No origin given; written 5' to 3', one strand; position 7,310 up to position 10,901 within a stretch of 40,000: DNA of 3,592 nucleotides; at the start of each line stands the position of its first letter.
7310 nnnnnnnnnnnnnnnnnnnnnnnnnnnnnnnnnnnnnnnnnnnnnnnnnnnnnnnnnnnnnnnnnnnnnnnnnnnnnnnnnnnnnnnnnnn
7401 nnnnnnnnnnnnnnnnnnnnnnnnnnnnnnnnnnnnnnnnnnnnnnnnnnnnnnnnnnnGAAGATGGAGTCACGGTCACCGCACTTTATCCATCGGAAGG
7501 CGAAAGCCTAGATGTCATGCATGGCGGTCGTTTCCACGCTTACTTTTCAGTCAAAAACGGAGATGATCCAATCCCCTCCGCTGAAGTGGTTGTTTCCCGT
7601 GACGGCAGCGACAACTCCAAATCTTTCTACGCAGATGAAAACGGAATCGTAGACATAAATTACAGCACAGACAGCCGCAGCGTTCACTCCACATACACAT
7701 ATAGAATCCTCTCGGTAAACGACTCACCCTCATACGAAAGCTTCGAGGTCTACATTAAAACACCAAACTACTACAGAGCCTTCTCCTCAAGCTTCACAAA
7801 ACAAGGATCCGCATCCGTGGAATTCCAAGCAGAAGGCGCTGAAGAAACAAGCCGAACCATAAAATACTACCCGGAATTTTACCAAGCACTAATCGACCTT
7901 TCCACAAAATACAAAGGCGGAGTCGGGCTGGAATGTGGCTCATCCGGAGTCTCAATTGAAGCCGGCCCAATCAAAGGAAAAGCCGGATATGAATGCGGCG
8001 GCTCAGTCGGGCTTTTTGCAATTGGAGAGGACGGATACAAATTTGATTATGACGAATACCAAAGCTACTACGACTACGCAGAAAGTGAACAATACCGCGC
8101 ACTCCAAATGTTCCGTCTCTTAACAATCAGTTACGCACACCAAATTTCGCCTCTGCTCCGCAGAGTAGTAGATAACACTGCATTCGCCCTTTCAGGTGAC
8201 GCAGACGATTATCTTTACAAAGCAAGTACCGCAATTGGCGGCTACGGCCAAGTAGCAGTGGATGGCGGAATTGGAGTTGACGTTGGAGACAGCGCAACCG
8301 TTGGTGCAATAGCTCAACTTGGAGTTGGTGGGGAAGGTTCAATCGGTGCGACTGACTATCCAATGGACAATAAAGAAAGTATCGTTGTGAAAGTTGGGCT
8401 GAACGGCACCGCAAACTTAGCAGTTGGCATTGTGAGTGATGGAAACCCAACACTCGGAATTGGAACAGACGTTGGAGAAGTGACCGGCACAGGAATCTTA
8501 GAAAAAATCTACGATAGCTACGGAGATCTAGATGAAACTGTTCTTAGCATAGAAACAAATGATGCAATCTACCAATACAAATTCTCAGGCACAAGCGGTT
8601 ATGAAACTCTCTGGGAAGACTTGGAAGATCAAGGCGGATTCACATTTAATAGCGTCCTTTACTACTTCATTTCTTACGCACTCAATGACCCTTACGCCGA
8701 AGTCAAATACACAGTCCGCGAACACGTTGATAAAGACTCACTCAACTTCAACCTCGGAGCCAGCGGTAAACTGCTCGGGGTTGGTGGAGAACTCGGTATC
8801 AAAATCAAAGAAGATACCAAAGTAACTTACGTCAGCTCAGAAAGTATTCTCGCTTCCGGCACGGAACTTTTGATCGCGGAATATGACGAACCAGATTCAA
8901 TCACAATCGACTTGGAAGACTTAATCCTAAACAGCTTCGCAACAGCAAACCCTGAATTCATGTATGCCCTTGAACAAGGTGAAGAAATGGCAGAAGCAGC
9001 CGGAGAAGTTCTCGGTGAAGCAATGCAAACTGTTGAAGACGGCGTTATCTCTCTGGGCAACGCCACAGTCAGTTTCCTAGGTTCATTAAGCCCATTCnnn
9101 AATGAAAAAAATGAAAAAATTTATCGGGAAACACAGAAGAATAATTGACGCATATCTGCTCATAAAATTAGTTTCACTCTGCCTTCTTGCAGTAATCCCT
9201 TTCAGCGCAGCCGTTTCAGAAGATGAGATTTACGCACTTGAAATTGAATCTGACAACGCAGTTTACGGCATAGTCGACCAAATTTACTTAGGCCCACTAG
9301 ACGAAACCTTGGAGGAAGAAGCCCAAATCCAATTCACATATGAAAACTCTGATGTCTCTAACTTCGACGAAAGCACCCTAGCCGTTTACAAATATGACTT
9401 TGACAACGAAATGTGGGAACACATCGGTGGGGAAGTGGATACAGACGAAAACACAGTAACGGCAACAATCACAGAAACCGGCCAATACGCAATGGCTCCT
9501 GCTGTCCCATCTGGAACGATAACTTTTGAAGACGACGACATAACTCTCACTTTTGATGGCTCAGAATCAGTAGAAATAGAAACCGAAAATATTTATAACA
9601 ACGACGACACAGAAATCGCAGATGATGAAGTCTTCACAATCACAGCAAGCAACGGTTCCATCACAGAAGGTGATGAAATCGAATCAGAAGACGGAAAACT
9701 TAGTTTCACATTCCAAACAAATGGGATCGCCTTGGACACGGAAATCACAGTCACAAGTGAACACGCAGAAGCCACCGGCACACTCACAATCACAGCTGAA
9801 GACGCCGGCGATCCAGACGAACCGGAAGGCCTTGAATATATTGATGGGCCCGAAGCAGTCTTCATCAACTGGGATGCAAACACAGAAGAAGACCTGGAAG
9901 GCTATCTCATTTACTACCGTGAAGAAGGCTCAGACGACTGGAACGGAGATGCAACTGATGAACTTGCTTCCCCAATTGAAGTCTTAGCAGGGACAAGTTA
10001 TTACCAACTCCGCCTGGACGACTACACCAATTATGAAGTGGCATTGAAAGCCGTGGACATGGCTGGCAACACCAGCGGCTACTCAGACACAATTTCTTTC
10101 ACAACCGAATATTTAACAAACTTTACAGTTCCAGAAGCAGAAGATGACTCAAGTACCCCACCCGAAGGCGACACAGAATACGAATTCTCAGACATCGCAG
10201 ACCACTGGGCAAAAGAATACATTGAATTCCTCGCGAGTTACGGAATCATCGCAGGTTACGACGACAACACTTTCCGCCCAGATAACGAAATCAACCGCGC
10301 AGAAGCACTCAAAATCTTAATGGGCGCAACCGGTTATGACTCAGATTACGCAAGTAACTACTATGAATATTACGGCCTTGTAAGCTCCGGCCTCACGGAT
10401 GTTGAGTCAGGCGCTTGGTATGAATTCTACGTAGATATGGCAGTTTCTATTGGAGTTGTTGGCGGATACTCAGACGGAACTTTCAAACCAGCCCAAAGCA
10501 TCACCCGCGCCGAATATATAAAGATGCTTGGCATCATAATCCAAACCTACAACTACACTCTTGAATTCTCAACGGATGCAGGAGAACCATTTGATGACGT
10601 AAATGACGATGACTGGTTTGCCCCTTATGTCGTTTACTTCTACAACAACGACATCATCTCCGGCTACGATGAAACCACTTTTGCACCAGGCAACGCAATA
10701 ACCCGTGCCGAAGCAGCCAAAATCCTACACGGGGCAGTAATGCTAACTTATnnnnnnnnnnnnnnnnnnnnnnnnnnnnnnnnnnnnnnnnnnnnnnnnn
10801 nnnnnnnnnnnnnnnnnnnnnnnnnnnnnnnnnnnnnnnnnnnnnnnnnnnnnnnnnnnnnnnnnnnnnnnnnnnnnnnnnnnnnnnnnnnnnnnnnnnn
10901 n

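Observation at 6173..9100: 975-aa secreted protein with exact C-x20-C-x3-C-x4-C tandem modules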

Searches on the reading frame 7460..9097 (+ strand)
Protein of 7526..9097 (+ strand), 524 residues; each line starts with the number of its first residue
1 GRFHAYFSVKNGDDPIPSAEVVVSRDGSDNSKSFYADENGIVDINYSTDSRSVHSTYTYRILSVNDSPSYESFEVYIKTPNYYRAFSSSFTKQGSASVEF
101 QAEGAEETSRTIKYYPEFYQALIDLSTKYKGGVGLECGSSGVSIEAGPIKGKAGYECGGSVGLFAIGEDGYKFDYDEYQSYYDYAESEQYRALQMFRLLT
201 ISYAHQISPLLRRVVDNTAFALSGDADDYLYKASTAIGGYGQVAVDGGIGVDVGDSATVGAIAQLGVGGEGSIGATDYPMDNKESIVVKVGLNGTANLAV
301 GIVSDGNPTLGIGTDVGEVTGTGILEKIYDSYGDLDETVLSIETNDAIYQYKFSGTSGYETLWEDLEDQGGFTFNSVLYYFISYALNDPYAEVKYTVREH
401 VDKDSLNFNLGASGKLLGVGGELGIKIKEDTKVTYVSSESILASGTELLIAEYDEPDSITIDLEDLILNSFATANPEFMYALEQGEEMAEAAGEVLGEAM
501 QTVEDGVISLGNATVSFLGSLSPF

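Call 18: search_protein_families(library=pfam, proteins=[window:7526-9097:+], max_evalue=10)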
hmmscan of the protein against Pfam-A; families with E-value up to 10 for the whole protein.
window:7526-9097:+ (524 aa): 1 family
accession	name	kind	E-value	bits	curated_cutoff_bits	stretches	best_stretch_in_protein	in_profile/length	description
PF00390.24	malic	-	0.096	12.9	23.1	1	294-344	63-115/182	Malic enzyme, N-terminal domain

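Call 37: find_homologous_proteins(query=A2, max_evalue=0.001)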
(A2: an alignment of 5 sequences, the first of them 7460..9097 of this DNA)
Query A2 (5 sequences) (546 aa, profile of the alignment): 1 proteins with E <= 0.001 among 8000 candidates.
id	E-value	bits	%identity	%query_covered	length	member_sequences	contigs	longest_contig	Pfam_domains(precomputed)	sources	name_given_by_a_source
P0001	6.6e-200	684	100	100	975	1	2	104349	-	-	-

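Call 47: search_solved_structures(query=A2, max_evalue=10, show_alignments=2)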
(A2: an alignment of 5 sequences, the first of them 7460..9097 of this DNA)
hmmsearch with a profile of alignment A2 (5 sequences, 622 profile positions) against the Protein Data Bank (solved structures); distinct sequences matched with E-value up to 10: 4.
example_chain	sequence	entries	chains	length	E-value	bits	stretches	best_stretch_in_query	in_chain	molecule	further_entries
1x3s_A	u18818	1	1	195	0.36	12.2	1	327-405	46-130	Ras-related protein Rab-18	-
3qp1_A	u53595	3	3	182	1.5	10.2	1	141-199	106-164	CviR transcriptional regulator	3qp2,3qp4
4yzp_A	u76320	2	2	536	1.6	10.1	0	295-382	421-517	Cellulose hydrolase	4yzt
3qzz_A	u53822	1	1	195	1.9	9.9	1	553-594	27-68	Methanosarcina acetivorans protoglobin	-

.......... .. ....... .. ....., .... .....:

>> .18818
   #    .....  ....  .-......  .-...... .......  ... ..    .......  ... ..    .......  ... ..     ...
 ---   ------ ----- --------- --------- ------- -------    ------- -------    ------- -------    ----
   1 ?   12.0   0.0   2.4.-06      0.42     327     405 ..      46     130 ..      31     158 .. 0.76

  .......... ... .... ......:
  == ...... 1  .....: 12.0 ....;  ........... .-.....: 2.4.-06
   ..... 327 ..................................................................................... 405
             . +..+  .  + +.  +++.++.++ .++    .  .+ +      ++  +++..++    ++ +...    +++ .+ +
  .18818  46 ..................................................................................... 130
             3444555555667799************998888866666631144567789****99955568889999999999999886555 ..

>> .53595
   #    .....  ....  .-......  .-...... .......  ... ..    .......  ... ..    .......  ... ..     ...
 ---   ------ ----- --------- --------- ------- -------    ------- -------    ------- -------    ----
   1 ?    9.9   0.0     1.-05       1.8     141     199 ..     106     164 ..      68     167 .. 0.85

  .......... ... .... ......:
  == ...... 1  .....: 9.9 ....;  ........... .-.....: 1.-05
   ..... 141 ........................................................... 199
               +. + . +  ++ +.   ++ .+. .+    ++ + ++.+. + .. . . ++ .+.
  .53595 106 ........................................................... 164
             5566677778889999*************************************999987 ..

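Call 49: predict_structure(alignment_id=A2)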
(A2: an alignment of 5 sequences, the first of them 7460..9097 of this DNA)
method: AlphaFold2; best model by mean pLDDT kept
length: 546 residues; sequences in the alignment: 5
mean_pLDDT: 45.0   pTM: 0.34
mean pLDDT of the five models: 45.0, 43.5, 43.2, 41.2, 40.5
residues with pLDDT >= 90: 17; 70-90: 74; 50-70: 91; < 50: 364
segments of 3 or more residues with pLDDT < 50: 102-141, 151-183, 198-248, 265-290, 314-343, 355-357, 366-371, 376-546
pLDDT, mean of each block of 10 residues (from residue 1): 72 72 79 87 86 88 86 74 88 79 28 22 29 42 54 40 29 31 53 57 45 43 34 32 40 61 42 31 37 59 63 45 31 29 52 54 50 47 39 31 33 33 29 21 24 28 30 25 28 30 29 26 21 19 24
secondary structure, 60 per line:
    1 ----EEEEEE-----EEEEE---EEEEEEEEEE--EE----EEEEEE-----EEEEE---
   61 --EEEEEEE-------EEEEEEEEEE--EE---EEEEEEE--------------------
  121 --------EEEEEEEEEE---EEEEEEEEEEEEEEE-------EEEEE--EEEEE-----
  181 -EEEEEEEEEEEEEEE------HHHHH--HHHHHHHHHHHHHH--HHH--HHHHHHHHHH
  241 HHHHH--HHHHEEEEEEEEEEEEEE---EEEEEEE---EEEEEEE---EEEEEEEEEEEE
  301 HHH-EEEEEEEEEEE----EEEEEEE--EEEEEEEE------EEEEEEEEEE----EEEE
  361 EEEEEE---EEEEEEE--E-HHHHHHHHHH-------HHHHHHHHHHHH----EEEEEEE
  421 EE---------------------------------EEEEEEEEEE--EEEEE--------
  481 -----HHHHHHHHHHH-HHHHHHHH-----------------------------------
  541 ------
elements in order: E5-10 E16-20 E24-33 E42-47 E53-57 E63-69 E77-86 E94-100 E129-138 E142-156 E164-168 E171-175 E182-196 H203-207 H210-223 H231-245 H248-251 E252-265 E269-275 E279-285 E289-300 E305-315 E320-326 E329-336 E343-352 E357-366 E370-376 H381-390 H398-409 E414-422 E456-465 E468-472 H486-496 H498-505

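Call 54: find_related_loci(query=A4, collection=genome_contigs, flank=6000)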
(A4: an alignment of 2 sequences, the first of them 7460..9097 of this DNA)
Query A4 (546 aa) in genome_contigs; peptide patterns used: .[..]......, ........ (x = any residue, [..] = any of these).
130 stretches matched a pattern; 1 encode a relative of the query (tblastn E <= 1e-3); 1 distinct loci.
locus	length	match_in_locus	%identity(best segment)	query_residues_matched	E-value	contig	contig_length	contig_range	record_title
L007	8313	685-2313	51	1-541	5e-170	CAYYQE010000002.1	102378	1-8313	MAG TPA_asm: uncultured Candidatus Peribacteria bacterium isolate SRP200020_co1_165 genome assembly, contig: NODE_190_le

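Call 69: fold_search(model_id=the predicted structure, library=pdb)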
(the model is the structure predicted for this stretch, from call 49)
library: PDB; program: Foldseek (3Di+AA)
matches with E <= 10: 1861; with E <= 0.001: 1
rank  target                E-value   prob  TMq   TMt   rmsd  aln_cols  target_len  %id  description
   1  6bpa_E                7.8e-04  0.99  0.13  0.30  16.7       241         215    7  Plasmodium vivax reticulocyte binding protein 2b (PvRBP2b) bound to monoclonal antibody 3E9 (released 2018-06-20)
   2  2mpa_H                1.2e-03  0.96  0.12  0.26  17.6       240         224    6  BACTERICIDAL ANTIBODY AGAINST NEISSERIA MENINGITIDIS (released 1999-06-23)
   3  7ryv_F                1.6e-03  0.95  0.12  0.27  16.1       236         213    8  Anti-HIV neutralizing antibody Ab1573 Fab isolated from sequentially immunized macaques (released 2022-01-19)
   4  5e8e_B                1.8e-03  0.92  0.13  0.26  19.2       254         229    8  Crystal structure of thrombin bound to an exosite 1-specific IgA Fab (released 2015-10-28)
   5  6sdb_B                2.1e-03  0.98  0.14  0.32  15.2       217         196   12  Chimeric titin Z1Z2 functionalized with a KLER exogenous peptide from decorin (released 2019-09-18)
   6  9eza_A                2.1e-03  0.98  0.14  0.28  14.3       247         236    8  Interleukin-31 Receptor D1D2 in complex with Nemolizumab derived scFv (released 2025-07-16)
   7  9eza_C                2.1e-03  0.97  0.14  0.27  14.5       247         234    8  Interleukin-31 Receptor D1D2 in complex with Nemolizumab derived scFv (released 2025-07-16)
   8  3ujt_H                2.1e-03  0.95  0.13  0.28  17.6       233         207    7  Structure of the Fab fragment of Ab-52, an antibody that binds the O-antigen of Francisella tularensis (released 2012-07-25)
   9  4zso_D                2.4e-03  0.98  0.14  0.31  16.6       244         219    7  Crystal structure of a complex between B7-H6, a tumor cell ligand for natural cytotoxicity receptor NKp30, and an inhi (released 2016-05-18)
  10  4hlz_G                2.4e-03  0.97  0.13  0.28  17.6       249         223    8  Crystal Structure of Fab C179 in Complex with a H2N2 influenza virus hemagglutinin (released 2013-04-17)
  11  1hzh_H                2.4e-03  0.51  0.13  0.15  37.7       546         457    6  CRYSTAL STRUCTURE OF THE INTACT HUMAN IGG B12 WITH BROAD AND POTENT ACTIVITY AGAINST PRIMARY HIV-1 ISOLATES: A TEMPLAT (released 2001-08-15)
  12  3nz8_A                2.6e-03  0.96  0.13  0.29  17.9       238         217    7  Crystal structure of the HIV-2 neutralizing Fab fragment 7C8 (released 2011-05-18)
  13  6bpa_B                2.6e-03  0.96  0.13  0.28  17.2       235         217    6  Plasmodium vivax reticulocyte binding protein 2b (PvRBP2b) bound to monoclonal antibody 3E9 (released 2018-06-20)
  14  2q8b_H                2.8e-03  0.95  0.13  0.30  17.6       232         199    8  Structure of the malaria antigen AMA1 in complex with a growth-inhibitory antibody (released 2007-10-09)
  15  4etq_A                2.8e-03  0.94  0.13  0.27  17.4       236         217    7  Vaccinia virus D8L IMV envelope protein in complex with Fab of murine IgG2a LA5 (released 2012-06-06)
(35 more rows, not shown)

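Call 70: find_related_loci(query=A4, collection=metagenome_contigs, flank=6000)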
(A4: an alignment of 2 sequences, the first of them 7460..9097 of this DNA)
Query A4 (546 aa) in metagenome_contigs; peptide patterns used: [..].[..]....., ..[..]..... (x = any residue, [..] = any of these).
534 stretches matched a pattern, but none encodes a relative of the query by tblastn (E <= 1e-3).

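Call 72: find_related_loci(query=A5, collection=metagenome_contigs, flank=6000)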
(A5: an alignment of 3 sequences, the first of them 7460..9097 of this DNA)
Query A5 (546 aa) in metagenome_contigs; peptide patterns used: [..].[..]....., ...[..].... (x = any residue, [..] = any of these).
539 stretches matched a pattern, but none encodes a relative of the query by tblastn (E <= 1e-3).

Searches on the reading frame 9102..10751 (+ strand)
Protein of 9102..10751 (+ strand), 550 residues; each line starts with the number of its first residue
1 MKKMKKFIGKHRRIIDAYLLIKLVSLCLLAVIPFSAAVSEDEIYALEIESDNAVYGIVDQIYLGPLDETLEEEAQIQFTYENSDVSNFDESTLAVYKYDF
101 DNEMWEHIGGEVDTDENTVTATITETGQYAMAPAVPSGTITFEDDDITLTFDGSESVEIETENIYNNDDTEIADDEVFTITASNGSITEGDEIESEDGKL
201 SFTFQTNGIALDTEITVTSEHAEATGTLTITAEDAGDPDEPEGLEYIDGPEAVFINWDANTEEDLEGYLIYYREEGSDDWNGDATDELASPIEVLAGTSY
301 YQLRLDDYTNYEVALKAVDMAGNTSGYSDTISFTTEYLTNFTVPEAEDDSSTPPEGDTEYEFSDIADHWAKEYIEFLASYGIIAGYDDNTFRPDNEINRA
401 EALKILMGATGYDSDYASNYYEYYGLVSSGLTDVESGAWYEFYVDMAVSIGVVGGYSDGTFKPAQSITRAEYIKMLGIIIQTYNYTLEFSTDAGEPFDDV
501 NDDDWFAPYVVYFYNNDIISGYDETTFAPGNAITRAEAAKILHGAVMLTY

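Call 3: search_protein_families(library=pfam, proteins=[window:9102-10751:+], max_evalue=1)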
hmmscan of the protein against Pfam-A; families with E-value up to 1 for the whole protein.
window:9102-10751:+ (550 aa): 2 families
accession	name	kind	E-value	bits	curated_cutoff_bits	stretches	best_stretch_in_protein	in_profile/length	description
PF00395.25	SLH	-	3.7e-38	129.7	20.8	3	362-402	2-43/44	S-layer homology domain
PF22112.2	OmcA-like_N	-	0.029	14.7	27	1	163-230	79-145/167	OmcA-like N-terminal domain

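Call 4: search_protein_families(library=ncbifam, proteins=[window:9102-10751:+], max_evalue=1)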
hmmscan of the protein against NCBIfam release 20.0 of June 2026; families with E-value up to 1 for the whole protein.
window:9102-10751:+ (550 aa): 5 families
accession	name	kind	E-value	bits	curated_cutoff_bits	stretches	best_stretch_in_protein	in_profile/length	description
NF033190.2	inl_like_NEAT_1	exception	1.6e-12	46.5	1275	1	325-546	550-752/754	NEAT domain-containing leucine-rich repeat protein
NF033921.0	por_somb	subfamily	1.3e-05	24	100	1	368-401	14-48/485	iron uptake porin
NF041623.1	KwaB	equivalog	0.1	11.8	200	1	40-103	27-84/306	anti-phage protein KwaB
NF045522.1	MXAN_2561_fam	equivalog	0.12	11.9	150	1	298-334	221-257/304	MXAN_2561 family MXYO-CTERM-anchored protein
NF041766.1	choice_anch_U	domain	0.42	11.5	32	1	91-128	37-73/92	choice-of-anchor U domain-containing protein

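Call 84: search_solved_structures(query=window:9102-10751:+, max_evalue=0.1)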
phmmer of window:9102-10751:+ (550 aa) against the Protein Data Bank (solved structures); distinct sequences matched with E-value up to 0.1: 7.
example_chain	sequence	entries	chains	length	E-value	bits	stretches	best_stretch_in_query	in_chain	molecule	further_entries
3pyw_A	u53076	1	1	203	8.7e-10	41.2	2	353-477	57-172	S-layer protein sap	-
6bt4_A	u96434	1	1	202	1e-09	40.9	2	353-475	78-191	S-layer protein sap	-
9g93_A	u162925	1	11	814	4.9e-08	35.4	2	493-542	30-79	S-layer protein sap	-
8bz2_A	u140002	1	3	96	0.00018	23.6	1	362-409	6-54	S-layer homology domain-containing protein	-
8bym_A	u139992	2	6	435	0.0012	20.9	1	361-406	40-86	S-layer homology domain-containing protein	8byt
8bys_A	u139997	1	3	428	0.002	20.1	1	362-407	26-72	S-layer homology domain-containing protein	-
5jip_A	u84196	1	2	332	0.093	14.7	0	241-275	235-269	Cortical-lytic enzyme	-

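Call 85: search_protein_families(library=phrogs, proteins=[window:9102-10751:+], max_evalue=0.01)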
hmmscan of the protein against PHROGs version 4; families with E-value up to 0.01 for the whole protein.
window:9102-10751:+ (550 aa): 4 families
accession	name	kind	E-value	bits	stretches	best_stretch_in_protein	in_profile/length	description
phrog_1696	-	tail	1.6e-20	72.9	1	347-542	1892-2071/2079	major tail protein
phrog_20208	-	unknown function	5.9e-09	35.7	0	485-542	499-556/697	-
phrog_32188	-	unknown function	1.6e-06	28.9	1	361-413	141-199/206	-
phrog_670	-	lysis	1.1e-05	25.5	1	349-476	402-521/596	endolysin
